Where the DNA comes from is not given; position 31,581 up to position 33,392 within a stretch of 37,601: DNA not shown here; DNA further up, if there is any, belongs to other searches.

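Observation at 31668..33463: Compositionally distinct, self-contained gene for an orphan 503-aa secreted protein with hallmarks of very high expression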

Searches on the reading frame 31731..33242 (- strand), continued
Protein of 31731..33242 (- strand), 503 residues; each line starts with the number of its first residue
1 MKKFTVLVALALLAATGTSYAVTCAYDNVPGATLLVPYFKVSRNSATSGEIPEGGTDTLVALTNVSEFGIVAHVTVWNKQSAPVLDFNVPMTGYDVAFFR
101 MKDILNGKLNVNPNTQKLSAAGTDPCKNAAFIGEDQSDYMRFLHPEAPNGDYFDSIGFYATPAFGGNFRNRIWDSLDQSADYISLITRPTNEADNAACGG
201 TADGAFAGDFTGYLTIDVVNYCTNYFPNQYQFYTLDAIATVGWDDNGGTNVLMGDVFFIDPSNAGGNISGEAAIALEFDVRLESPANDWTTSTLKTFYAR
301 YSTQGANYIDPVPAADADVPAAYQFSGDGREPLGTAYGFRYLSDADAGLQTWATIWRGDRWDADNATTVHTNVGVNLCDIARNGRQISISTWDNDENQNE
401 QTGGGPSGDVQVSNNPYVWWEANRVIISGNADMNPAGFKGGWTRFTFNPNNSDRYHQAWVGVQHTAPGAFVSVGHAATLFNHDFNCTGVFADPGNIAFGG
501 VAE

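Call 29: search_protein_families(library=pfam, proteins=[P0177, P0184, P0186, P0187, P0196, P0227, P0214, P0265], max_evalue=0.01)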
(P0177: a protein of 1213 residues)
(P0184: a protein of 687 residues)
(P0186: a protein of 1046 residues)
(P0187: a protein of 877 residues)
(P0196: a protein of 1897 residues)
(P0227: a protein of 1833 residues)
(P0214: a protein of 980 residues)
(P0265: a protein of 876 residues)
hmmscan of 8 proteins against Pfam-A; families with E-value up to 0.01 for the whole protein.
P0177 (1213 aa): 5 families
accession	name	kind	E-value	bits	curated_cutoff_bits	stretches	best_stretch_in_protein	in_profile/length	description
PF07819.20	PGAP1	-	5.2e-08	33.4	24.3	1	361-463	38-132/233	PGAP1-like alpha/beta domain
PF01674.24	Lipase_2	-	8.8e-06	25.8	20.3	1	399-459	60-122/219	Lipase (class 2)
PF24096.1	DUF7379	-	2.1e-05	25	33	1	409-462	65-114/191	Domain of unknown function (DUF7379)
PF02089.21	Palm_thioest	-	0.00062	20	26.8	1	396-466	54-116/254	Palmitoyl protein thioesterase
PF05057.20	DUF676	-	0.005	16.8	20.3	0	396-462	58-127/217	Putative serine esterase (DUF676)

P0184 (687 aa): 0 families

P0186 (1046 aa): 0 families

P0187 (877 aa): 0 families

P0196 (1897 aa): 2 families
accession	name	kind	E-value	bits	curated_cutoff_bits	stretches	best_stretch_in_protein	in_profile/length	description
PF18911.6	PKD_4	-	2.7e-39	133.5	27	4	1057-1110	26-79/85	PKD domain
PF00801.26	PKD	-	3e-37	126.9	23.5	4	1047-1113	9-79/80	PKD domain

P0227 (1833 aa): 3 families
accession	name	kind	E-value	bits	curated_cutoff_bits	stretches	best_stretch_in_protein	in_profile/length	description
PF18911.6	PKD_4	-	7.7e-34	116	27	3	980-1035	14-70/85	PKD domain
PF00801.26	PKD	-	1.2e-29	102.5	23.5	3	974-1042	5-74/80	PKD domain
PF13927.12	Ig_3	-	0.0048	17.8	30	0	551-590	5-42/78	Immunoglobulin domain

P0214 (980 aa): 0 families

P0265 (876 aa): 0 families

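Call 30: fold_search(model_id=the predicted structure, library=viral)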
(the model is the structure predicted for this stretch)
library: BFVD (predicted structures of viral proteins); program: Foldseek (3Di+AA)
matches with E <= 10: 845; with E <= 0.001: 0
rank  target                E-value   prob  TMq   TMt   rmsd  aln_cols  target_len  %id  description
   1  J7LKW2                4.1e-03  0.16  0.14  0.10  23.1       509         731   10  Capsid [Picalivirus B]
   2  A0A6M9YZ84            5.5e-03  0.06  0.09  0.04  33.2       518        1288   10  (no name in the UniProt tables at hand)
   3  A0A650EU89            7.3e-03  0.06  0.09  0.09  25.2       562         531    8  Capsid and scaffold protein [Lactococcus phage CHPC972]
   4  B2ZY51                7.8e-03  0.20  0.16  0.07  23.4       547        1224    7  Peptidase S74 domain-containing protein [Ralstonia phage phiRSL1]
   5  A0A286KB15            1.1e-02  0.08  0.13  0.11  25.9       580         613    9  Genome polyprotein (Fragment) [Human enterovirus D68]
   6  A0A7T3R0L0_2          1.2e-02  0.05  0.10  0.06  25.6       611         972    8  Structural polyprotein [Soybean thrips picorna-like virus 11]
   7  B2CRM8                2.0e-02  0.06  0.11  0.13  22.4       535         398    7  Uncharacterized protein [Betalipothrixvirus uzonense]
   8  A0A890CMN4            2.0e-02  0.05  0.11  0.07  26.7       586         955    9  Genome polyprotein (Fragment) [Echo 9 virus]
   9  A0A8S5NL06            2.2e-02  0.08  0.13  0.14  24.8       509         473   11  Uncharacterized protein [Siphoviridae sp. ctK0l2]
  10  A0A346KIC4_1          2.4e-02  0.04  0.10  0.09  27.6       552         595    9  Genome polyprotein (Fragment) [Coxsackievirus A17]
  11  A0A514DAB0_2          2.8e-02  0.07  0.14  0.07  24.8       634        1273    8  Genome polyprotein [Picornavirales sp.]
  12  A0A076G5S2            2.8e-02  0.03  0.09  0.06  28.9       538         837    9  Bacterial Ig domain-containing protein [Listeria phage LMTA-34]
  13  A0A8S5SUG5            3.2e-02  0.14  0.14  0.15  23.6       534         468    5  Leucine rich repeat protein [Siphoviridae sp. ctqPo10]
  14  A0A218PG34            3.2e-02  0.05  0.12  0.08  27.6       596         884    8  Genome polyprotein (Fragment) [Coxsackievirus A15]
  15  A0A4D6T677            3.5e-02  0.06  0.11  0.10  20.9       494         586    6  (no name in the UniProt tables at hand)
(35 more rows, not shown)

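Call 34: find_related_loci(query=A1, collection=genome_contigs, flank=10000)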
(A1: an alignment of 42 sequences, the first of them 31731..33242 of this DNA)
Query A1 (503 aa) in genome_contigs; peptide patterns used: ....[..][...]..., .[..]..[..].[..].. (x = any residue, [..] = any of these).
64 stretches matched a pattern; 58 encode a relative of the query (tblastn E <= 1e-3); 55 distinct loci.
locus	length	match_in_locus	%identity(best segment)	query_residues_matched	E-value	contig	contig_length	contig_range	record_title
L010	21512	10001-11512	82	1-500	0e+0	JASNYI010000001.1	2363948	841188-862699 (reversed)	MAG: Thermoanaerobaculia bacterium isolate ACID-3 HKU-EGSB-ACID-3_1, whole genome shotgun sequence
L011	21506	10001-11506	70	1-499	0e+0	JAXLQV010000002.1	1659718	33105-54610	MAG: Thermoanaerobaculia bacterium isolate STL-ACI12 C1.273.fa-2, whole genome shotgun sequence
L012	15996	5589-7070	60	1-501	0e+0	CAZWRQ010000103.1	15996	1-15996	MAG TPA_asm: uncultured Holophagales bacterium isolate binchicken_co269_231 genome assembly, contig: NODE_3431_length_15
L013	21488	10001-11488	68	1-502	0e+0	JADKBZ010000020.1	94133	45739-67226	MAG: Holophagales bacterium isolate OdNE_18-Q3-R46-58_BATAC.193 tig00012693-10-941300, whole genome shotgun sequence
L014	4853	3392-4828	59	1-486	1e-174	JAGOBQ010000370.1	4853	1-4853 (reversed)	MAG: Thermoanaerobaculia bacterium isolate Go_UH_bin_178 Go_UH_34500_length_4853_cov_5.155734, whole genome shotgun sequ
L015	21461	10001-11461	59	1-501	3e-169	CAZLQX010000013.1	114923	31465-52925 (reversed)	MAG TPA_asm: uncultured Holophagales bacterium isolate binchicken_co22_26 genome assembly, contig: NODE_160_length_11492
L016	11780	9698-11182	57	1-496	2e-167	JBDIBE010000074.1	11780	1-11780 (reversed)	MAG: Thermoanaerobaculia bacterium isolate AS-MICRO-OLR.30 NODE_24124_length_11780_cov_7.275410, whole genome shotgun se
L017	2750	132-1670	57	1-503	3e-167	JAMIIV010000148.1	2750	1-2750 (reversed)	MAG: Fibrobacteria bacterium isolate RA_AS_maxbin.094 k201_1749541, whole genome shotgun sequence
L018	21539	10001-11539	56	1-503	3e-155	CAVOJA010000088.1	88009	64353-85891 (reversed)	MAG: uncultured Holophagales bacterium isolate MFD10097.bin.2.1 genome assembly, contig: contig_21523, whole genome shot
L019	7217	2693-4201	52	1-495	4e-148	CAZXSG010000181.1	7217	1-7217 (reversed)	MAG TPA_asm: uncultured Holophagales bacterium isolate SRP302447_co1_771 genome assembly, contig: NODE_28120_length_7217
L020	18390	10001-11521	65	1-499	0e+0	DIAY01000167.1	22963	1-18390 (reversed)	MAG TPA_asm: Holophagales bacterium UBA5066 UBA5066_contig_1277, whole genome shotgun sequence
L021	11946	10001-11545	49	1-486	9e-139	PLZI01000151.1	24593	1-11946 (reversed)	MAG: Acidobacteria bacterium isolate palsa_351 73.20120700_P3D.154_contig_32903, whole genome shotgun sequence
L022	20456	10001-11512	50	1-495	5e-136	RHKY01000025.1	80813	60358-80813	MAG: Acidobacteria bacterium isolate ACB1 N2_1.scaffold_172, whole genome shotgun sequence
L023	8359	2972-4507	47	1-486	3e-134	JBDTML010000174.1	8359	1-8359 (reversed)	MAG: Acidobacteriota bacterium isolate cluster3_bin.125 NODE_41410_length_8359_cov_7.293593, whole genome shotgun sequen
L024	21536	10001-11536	56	1-502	9e-154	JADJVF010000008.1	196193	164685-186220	MAG: Holophagales bacterium isolate Hjor_18-Q3-R7-51_BAT3C.239 tig00004517-10-1969330, whole genome shotgun sequence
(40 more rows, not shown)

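Call 47: search_protein_families(library=pfam, alignment_id=A4, max_evalue=0.01)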
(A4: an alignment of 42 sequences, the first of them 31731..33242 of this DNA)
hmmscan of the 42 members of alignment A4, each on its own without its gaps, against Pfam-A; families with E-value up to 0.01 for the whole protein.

A. member 1, window:31731-33242:- (503 aa): 0 families

B. families by the number of members that match (of 42 scanned): 0 families

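Call 48: search_solved_structures(query=A4, max_evalue=1)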
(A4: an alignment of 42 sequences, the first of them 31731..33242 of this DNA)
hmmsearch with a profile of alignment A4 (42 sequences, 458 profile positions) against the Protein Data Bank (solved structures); distinct sequences matched with E-value up to 1: 1.
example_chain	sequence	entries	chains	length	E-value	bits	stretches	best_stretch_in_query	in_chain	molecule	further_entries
2n02_A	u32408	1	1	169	0.92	11.6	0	9-41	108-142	Translocator protein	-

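Call 49: find_encoding_contigs(protein=P0157, flank=8000, max_places=2)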
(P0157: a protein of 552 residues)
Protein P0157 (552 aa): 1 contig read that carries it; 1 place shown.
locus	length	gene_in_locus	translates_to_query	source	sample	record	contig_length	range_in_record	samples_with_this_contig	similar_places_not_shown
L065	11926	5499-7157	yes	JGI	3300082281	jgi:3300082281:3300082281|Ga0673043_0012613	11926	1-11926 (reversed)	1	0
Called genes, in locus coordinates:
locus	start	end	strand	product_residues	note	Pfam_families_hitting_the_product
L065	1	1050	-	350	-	?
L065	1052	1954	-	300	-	PF07719:TPR_2 (faint), PF13176:TPR_7 (faint), PF13428:TPR_14 (faint), PF00515:TPR_1 (faint), PF14559:TPR_19 (faint), PF13424:TPR_12 (weak)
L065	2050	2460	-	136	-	PF13744:HTH_37 (weak), PF12844:HTH_19, PF13560:HTH_31, PF01381:HTH_3, PF13443:HTH_26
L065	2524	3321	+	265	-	PF01061:ABC2_membrane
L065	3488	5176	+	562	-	PF01839:FG-GAP (faint), PF12256:TcdB_toxin_midN (faint), PF13517:FG-GAP_3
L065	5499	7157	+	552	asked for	-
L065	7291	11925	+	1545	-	?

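Call 50: find_encoding_contigs(protein=P0178, flank=8000, max_places=2)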
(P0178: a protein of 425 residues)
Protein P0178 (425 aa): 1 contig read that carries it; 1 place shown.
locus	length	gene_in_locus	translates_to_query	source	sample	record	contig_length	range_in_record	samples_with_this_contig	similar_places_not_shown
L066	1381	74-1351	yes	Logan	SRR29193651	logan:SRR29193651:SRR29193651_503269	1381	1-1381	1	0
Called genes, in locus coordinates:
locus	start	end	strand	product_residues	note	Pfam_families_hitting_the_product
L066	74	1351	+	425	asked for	-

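Call 78: list_cluster_members(proteins=[P0001, P0016, P0050])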
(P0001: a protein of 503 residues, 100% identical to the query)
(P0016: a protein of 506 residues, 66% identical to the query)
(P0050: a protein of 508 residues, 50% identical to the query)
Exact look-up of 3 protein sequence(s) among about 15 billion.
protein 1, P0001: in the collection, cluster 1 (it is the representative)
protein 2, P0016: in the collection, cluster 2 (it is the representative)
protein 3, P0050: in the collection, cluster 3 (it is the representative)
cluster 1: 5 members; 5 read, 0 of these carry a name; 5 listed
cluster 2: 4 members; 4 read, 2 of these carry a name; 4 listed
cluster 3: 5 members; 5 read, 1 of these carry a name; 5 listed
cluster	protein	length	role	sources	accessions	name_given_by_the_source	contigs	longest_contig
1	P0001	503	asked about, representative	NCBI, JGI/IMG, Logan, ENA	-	-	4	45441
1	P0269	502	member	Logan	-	-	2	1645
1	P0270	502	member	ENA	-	-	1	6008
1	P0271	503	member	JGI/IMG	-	-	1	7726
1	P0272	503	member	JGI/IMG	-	-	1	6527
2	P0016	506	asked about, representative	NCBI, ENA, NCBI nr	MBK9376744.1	MAG: hypothetical protein IPN03_24270 [Holophagales bacterium] | hypothetical protein [Holophagales bacterium]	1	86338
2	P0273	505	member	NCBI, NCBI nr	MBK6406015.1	MAG: hypothetical protein IPF66_13765 [Holophagales bacterium] | hypothetical protein [Holophagales bacterium]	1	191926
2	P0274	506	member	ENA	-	-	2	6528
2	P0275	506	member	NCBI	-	-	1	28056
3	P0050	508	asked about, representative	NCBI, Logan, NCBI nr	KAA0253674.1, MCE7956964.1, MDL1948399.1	hypothetical protein FBQ97_01110 [Acidobacteria bacterium ACD] | MAG: hypothetical protein EDX89_13460 [Acidobacteriota bacterium]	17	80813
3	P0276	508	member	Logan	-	-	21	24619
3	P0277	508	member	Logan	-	-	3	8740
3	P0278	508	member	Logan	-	-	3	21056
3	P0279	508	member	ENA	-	-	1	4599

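Call 83: find_encoding_contigs(protein=P0176, flank=8000, max_places=2)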
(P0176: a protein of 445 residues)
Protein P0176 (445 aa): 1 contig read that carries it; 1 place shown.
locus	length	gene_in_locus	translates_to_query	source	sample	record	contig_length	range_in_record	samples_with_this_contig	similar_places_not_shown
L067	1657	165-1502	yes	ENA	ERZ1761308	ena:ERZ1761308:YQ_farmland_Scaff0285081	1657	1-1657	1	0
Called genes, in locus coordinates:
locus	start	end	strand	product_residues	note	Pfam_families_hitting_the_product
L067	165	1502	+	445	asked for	-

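Call 84: find_encoding_contigs(protein=P0200, flank=8000, max_places=2)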
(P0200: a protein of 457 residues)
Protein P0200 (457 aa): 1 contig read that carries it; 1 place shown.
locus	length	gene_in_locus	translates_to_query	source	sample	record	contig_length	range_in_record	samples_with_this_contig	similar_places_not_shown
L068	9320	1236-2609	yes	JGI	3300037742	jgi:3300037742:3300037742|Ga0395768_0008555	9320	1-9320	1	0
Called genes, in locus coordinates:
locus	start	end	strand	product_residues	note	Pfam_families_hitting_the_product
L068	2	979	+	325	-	?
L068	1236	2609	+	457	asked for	-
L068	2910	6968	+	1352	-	-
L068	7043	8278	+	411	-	PF00005:ABC_tran, PF14524:Wzt_C (weak)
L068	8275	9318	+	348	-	?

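Call 85: find_encoding_contigs(protein=P0186, flank=8000, max_places=2)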
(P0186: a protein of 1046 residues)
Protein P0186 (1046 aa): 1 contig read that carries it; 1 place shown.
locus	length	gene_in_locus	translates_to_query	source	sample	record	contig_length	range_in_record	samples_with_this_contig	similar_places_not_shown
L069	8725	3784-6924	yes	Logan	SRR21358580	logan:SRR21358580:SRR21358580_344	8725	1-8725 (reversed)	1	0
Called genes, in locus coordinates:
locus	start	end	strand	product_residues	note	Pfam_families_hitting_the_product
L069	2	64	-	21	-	?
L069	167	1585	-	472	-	PF01593:Amino_oxidase, PF12831:FAD_oxidored (weak), PF13450:NAD_binding_8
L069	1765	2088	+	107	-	PF00072:Response_reg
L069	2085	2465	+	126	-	PF21631:A9CJY8-like_N, PF13840:ACT_7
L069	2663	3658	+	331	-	PF10017:Methyltransf_33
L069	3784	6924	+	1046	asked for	-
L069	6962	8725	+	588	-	?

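Call 98: predict_structure(alignment_id=A4)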
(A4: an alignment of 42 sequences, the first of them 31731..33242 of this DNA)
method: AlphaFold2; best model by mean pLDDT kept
length: 503 residues; sequences in the alignment: 42
mean_pLDDT: 76.1   pTM: 0.85
mean pLDDT of the five models: 76.1, 74.7, 73.9, 73.3, 73.1
residues with pLDDT >= 90: 171; 70-90: 159; 50-70: 112; < 50: 61
segments of 3 or more residues with pLDDT < 50: 1-3, 16-25, 305-315, 365-374, 404-412, 487-503
pLDDT, mean of each block of 10 residues (from residue 1): 53 48 58 95 91 95 93 94 94 93 96 64 73 80 63 85 94 85 84 74 85 94 87 71 64 93 76 89 59 70 50 51 64 91 90 89 48 52 76 91 44 73 87 89 84 77 82 85 53 39 32
secondary structure, 60 per line:
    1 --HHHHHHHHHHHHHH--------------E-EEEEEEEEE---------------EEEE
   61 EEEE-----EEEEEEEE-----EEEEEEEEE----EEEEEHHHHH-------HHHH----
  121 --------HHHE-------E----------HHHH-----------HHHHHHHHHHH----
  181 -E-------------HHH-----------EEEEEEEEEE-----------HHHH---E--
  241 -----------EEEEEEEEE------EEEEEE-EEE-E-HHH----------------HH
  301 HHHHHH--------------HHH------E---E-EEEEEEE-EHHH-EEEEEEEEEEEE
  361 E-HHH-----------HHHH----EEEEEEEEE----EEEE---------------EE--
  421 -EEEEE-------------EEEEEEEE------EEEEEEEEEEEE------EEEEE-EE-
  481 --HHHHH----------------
elements in order: H3-16 E33-41 E57-64 E70-77 E83-91 E96-100 H101-105 H113-116 H151-154 H166-176 E210-219 H231-234 E252-260 E267-272 E274-276 H299-306 E336-342 E349-361 H377-380 E385-393 E398-401 E422-426 E440-447 E454-465 E472-476 H483-487

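Call 100: fold_search(model_id=the predicted structure, library=pdb)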
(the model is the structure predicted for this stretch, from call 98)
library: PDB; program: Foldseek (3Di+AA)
matches with E <= 10: 915; with E <= 0.001: 0
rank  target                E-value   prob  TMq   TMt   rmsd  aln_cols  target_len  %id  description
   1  6ori                  3.4e-03  0.20  0.15  0.18  17.7       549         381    6  Enterococcal surface protein, partial N-terminal region (released 2020-05-13)
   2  3w5n                  1.3e-02  0.23  0.14  0.07  21.4       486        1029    7  Crystal Structure of Streptomyces avermitilis alpha-L-rhamnosidase complexed with L-rhamnose (released 2013-03-20)
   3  4b4r_B                1.5e-02  0.69  0.15  0.38   7.0       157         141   10  Crystal Structure of the lectin domain of F18 fimbrial adhesin FedF in complex with blood group B type 1 hexasaccharid (released 2012-08-15)
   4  8coe_C                1.5e-02  0.06  0.09  0.08  25.4       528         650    7  complement C5 in complex with the LCP0195 nanobody (released 2024-01-03)
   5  3w5m                  1.8e-02  0.15  0.14  0.08  22.5       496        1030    7  Crystal Structure of Streptomyces avermitilis alpha-L-rhamnosidase (released 2013-03-20)
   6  1cjd_C                2.0e-02  0.09  0.15  0.17  23.6       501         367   10  THE BACTERIOPHAGE PRD1 COAT PROTEIN, P3, IS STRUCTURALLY SIMILAR TO HUMAN ADENOVIRUS HEXON (released 1999-09-20)
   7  7lcu                  2.4e-02  0.57  0.13  0.14   8.2       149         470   14  X-ray structure of Furin bound to BOS-318, a small molecule inhibitor (released 2022-01-12)
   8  1nc7_D                2.7e-02  0.98  0.18  0.68   9.3       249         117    6  Crystal Structure of Thermotoga maritima 1070 (released 2003-07-01)
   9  1nc7_B                2.9e-02  0.99  0.19  0.74   7.8       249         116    4  Crystal Structure of Thermotoga maritima 1070 (released 2003-07-01)
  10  4b4q_B                4.9e-02  0.33  0.12  0.29   7.0       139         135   11  Crystal Structure of the lectin domain of F18 fimbrial adhesin FedF in complex with blood group A type 1 hexasaccharid (released 2012-08-15)
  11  3osv_C                5.9e-02  0.30  0.10  0.30   8.7        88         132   12  The crytsal structure of FLGD from P. Aeruginosa (released 2011-05-04)
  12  4h3w_B                5.9e-02  0.08  0.12  0.17  23.1       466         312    8  Crystal structure of a putative secreted protein (BDI_1231) from Parabacteroides distasonis ATCC 8503 at 2.00 A resolu (released 2012-11-14)
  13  1nc7_A                6.6e-02  0.97  0.18  0.71   8.0       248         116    5  Crystal Structure of Thermotoga maritima 1070 (released 2003-07-01)
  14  9l8m_A                6.6e-02  0.15  0.15  0.12  19.8       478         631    7  Structure of SID-1 in complex with dsRNA (released 2026-01-21)
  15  6q5u_L                7.0e-02  0.08  0.15  0.18  22.0       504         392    8  High resolution electron cryo-microscopy structure of the bacteriophage PR772 (released 2019-06-19)
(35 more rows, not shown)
